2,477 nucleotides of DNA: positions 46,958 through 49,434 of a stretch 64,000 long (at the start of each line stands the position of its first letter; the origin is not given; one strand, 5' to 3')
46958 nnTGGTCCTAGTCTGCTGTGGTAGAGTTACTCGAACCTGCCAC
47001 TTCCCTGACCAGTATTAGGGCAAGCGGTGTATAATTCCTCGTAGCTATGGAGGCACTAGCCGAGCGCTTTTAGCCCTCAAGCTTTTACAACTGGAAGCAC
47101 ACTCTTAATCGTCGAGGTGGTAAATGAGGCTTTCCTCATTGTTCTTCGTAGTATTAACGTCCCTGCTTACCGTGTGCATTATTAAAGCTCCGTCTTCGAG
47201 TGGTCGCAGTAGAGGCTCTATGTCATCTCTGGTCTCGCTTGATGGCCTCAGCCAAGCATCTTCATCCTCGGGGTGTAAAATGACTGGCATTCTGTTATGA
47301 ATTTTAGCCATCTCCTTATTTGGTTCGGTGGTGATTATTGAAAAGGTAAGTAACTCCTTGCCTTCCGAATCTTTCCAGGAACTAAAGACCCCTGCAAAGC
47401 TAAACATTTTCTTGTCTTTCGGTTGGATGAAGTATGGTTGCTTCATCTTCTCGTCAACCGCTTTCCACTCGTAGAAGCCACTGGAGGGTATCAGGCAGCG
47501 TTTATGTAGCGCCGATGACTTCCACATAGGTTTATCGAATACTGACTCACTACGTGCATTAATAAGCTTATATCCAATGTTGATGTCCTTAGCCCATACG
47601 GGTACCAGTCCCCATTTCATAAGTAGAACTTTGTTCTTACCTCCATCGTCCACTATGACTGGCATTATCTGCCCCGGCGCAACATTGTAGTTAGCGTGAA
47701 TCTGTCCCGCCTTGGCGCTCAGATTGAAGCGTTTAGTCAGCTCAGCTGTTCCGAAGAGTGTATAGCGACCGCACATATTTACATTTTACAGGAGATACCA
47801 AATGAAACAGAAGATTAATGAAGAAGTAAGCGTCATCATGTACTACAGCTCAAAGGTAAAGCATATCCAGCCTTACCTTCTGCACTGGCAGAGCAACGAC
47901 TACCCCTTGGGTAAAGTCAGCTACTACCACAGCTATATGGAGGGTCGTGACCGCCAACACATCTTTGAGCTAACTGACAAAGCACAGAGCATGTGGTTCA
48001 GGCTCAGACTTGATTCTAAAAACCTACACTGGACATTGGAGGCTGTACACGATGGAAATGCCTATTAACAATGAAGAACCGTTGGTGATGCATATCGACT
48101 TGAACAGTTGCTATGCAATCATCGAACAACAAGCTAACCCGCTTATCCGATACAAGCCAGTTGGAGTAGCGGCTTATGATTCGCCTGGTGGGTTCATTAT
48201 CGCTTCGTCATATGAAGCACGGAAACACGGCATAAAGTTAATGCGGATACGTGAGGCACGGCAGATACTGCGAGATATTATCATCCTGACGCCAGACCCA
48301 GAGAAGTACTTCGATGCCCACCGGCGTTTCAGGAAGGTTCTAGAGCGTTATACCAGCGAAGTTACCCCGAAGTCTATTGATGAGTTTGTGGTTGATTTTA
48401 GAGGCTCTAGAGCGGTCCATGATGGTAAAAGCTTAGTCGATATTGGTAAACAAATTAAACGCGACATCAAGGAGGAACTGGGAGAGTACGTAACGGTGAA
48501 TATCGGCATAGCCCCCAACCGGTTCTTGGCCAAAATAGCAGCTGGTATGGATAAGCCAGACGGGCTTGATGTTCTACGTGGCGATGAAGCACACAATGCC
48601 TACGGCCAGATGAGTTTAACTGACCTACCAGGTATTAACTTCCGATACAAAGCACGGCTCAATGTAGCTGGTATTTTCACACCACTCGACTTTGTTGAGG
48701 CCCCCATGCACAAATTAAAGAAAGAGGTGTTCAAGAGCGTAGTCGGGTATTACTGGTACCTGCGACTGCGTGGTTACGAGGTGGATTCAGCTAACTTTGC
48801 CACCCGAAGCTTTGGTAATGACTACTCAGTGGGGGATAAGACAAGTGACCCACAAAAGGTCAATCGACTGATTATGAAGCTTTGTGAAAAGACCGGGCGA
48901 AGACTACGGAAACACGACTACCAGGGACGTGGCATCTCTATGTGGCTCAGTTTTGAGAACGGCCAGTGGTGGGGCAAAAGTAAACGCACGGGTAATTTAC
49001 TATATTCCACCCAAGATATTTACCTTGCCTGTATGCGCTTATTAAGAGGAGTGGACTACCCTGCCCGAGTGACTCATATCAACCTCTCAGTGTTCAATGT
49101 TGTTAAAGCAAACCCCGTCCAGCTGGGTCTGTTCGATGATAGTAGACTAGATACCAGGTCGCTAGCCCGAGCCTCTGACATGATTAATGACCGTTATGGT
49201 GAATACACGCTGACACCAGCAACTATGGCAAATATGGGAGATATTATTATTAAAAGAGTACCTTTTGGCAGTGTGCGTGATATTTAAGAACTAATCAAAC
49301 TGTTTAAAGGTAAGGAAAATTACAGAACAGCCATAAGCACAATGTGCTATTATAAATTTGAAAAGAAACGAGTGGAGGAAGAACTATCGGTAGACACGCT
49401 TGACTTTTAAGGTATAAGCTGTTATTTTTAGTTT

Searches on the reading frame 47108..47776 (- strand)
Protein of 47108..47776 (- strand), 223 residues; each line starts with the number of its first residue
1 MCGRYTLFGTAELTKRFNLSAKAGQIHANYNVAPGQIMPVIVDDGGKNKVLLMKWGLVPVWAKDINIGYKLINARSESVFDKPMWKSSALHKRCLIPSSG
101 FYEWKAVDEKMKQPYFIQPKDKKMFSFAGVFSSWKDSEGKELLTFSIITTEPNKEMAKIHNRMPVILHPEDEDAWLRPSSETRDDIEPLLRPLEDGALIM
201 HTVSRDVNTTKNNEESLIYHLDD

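Call 50: search_protein_families(library=pfam, proteins=[window:47108-47776:-], max_evalue=0.001)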
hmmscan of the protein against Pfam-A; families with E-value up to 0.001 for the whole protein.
window:47108-47776:- (223 aa): 1 family
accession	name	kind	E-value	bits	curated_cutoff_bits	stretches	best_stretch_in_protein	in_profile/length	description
PF02586.19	SRAP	-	1.8e-74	250.3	27.1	1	1-209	1-213/214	SOS response associated peptidase (SRAP)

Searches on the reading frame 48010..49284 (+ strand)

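Call 50: search_protein_families(library=pfam, proteins=[window:48010-49284:+], max_evalue=0.001)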
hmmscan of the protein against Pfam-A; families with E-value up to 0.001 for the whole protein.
window:48010-49284:+ (425 aa): 2 families
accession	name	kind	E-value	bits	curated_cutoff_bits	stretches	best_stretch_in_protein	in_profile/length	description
PF00817.25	IMS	-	3.7e-33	114.9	23.2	1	29-178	1-147/148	impB/mucB/samB family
PF11799.13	IMS_C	-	1.7e-13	51.3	20.7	1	266-374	2-109/109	impB/mucB/samB family C-terminal domain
